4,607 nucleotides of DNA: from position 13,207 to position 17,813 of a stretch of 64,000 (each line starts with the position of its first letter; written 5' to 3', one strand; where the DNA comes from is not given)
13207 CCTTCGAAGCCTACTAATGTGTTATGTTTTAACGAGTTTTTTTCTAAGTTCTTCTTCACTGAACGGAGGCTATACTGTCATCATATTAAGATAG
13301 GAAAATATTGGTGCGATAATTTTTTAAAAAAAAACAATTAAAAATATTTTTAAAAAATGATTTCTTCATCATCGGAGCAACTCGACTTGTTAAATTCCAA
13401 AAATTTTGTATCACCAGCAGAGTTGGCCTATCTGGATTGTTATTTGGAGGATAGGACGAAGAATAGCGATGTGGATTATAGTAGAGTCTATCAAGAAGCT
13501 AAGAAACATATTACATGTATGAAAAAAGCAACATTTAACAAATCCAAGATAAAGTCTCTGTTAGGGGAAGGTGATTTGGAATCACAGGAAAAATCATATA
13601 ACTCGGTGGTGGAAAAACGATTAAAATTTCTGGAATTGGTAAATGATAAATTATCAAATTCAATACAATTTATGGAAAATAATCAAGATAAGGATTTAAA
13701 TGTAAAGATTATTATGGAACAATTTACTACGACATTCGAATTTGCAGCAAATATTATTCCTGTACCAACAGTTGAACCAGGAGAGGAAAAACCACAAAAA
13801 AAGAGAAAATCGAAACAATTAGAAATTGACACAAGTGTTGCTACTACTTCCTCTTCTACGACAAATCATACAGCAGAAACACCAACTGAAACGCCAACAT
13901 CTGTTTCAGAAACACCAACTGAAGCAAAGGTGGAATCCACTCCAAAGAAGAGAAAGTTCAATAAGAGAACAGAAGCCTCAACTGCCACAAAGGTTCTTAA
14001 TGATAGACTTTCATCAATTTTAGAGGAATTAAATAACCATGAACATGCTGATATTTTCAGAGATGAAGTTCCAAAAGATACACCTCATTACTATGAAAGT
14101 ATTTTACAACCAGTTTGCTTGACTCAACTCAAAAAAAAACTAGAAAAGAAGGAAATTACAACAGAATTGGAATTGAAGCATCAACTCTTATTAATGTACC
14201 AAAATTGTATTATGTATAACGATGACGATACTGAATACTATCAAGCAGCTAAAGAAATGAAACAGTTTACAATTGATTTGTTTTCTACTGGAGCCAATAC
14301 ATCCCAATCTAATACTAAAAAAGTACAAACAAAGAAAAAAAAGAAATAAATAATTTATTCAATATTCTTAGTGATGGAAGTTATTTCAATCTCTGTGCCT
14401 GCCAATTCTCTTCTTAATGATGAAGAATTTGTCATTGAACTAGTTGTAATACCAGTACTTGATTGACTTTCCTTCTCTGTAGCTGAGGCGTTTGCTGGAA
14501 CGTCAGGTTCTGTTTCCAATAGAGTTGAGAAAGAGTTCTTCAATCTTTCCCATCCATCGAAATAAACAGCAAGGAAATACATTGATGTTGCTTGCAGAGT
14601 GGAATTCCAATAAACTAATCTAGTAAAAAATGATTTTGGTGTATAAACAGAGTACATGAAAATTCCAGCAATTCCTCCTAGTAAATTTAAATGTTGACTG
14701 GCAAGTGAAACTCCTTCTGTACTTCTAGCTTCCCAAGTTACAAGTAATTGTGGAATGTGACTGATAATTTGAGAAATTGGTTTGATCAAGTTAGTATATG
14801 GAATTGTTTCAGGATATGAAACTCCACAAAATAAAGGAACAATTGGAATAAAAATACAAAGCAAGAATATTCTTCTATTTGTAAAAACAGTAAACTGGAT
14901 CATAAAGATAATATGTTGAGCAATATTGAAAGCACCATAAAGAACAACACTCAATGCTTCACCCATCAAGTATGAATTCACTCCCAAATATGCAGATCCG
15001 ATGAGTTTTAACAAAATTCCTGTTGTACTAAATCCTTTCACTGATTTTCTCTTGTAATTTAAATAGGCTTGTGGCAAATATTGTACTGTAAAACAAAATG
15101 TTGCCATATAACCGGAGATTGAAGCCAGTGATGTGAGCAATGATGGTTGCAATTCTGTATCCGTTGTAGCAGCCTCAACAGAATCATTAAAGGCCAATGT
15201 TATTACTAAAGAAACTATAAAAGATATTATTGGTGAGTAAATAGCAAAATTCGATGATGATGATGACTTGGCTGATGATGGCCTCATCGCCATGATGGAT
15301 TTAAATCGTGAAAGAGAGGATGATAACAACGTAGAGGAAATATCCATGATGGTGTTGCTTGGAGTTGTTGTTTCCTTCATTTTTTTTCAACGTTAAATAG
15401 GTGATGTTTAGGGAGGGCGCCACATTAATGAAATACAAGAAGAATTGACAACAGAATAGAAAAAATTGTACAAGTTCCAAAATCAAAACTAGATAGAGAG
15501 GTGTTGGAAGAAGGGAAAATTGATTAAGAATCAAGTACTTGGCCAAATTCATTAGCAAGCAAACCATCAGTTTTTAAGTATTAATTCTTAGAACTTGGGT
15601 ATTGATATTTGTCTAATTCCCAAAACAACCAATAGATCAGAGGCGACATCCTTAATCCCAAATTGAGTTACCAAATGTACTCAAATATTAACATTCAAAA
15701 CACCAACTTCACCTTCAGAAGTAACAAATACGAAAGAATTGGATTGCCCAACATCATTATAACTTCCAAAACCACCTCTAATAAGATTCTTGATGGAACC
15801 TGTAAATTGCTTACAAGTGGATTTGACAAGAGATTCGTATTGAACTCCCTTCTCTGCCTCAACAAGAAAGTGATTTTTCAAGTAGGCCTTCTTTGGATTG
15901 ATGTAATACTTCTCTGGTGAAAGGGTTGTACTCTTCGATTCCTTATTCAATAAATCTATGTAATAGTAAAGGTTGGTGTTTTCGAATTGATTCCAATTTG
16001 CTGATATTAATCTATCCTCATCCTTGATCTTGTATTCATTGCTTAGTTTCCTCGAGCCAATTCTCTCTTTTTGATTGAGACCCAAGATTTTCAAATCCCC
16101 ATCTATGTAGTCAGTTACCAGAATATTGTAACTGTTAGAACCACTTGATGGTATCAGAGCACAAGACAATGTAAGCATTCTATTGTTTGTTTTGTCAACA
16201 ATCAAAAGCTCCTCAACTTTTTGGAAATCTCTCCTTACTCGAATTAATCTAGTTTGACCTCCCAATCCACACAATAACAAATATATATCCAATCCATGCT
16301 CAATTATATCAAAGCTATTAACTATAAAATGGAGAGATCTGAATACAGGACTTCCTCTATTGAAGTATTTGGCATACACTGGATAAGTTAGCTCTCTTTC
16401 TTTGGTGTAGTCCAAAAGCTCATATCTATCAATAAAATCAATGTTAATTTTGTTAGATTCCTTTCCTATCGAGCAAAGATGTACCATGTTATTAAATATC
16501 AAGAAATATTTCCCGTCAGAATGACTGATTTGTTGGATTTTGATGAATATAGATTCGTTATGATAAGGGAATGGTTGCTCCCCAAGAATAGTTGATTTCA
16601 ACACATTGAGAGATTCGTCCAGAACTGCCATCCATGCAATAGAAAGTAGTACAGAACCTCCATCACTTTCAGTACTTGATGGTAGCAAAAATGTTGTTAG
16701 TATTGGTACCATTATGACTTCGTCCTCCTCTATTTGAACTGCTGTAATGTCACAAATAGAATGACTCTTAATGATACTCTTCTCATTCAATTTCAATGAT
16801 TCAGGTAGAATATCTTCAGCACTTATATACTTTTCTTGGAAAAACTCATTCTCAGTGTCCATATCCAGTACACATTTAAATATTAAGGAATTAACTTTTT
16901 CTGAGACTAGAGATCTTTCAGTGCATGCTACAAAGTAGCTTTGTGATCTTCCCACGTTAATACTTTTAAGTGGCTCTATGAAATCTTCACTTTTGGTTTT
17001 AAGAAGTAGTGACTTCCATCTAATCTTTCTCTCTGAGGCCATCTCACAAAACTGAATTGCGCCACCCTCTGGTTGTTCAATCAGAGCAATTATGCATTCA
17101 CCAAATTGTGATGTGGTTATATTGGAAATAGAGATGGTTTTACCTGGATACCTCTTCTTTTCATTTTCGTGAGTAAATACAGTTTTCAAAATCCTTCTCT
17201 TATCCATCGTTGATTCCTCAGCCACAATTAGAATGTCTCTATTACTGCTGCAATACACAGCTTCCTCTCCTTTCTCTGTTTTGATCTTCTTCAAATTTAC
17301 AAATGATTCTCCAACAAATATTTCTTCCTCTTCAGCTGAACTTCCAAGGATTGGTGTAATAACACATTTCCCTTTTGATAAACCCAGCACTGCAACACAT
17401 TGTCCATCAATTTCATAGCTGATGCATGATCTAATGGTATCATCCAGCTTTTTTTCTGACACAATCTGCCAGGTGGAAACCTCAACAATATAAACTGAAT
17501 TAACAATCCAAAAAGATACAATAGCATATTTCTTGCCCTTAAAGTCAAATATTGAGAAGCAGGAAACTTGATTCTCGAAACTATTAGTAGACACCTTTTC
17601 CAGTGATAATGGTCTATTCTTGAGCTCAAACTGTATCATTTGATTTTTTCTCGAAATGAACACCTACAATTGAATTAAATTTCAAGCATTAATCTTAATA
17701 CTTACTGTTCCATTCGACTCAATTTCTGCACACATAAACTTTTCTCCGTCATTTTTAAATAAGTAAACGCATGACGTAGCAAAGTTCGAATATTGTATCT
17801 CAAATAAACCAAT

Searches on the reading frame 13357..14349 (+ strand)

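Call 53: search_protein_families(library=pfam, proteins=[window:13357-14349:+], max_evalue=0.001)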
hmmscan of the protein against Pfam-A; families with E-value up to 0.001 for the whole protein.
window:13357-14349:+ (330 aa): 1 family
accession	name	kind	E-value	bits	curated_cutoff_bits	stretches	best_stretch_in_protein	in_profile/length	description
PF00439.30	Bromodomain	-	3.6e-17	62.6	21.7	1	219-300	2-84/84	Bromodomain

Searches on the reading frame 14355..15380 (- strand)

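Call 53: search_protein_families(library=pfam, proteins=[window:14355-15380:-], max_evalue=0.001)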
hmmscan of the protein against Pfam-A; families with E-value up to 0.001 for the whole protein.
window:14355-15380:- (341 aa): 1 family
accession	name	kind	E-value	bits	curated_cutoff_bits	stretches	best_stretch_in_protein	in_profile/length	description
PF04193.19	PQ-loop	-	2.1e-21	75.9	22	2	86-138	2-54/61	PQ loop repeat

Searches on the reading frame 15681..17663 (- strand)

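Call 53: search_protein_families(library=pfam, proteins=[window:15681-17663:-], max_evalue=0.001)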
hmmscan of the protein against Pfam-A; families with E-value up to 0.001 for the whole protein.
window:15681-17663:- (660 aa): 1 family
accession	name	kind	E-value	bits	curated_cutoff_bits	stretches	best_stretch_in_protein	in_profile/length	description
PF23726.1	Beta-prop_RSE1_2nd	-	2.7e-14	53.6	30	1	6-156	127-292/327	RSE1/DDB1/CPSF1 second beta-propeller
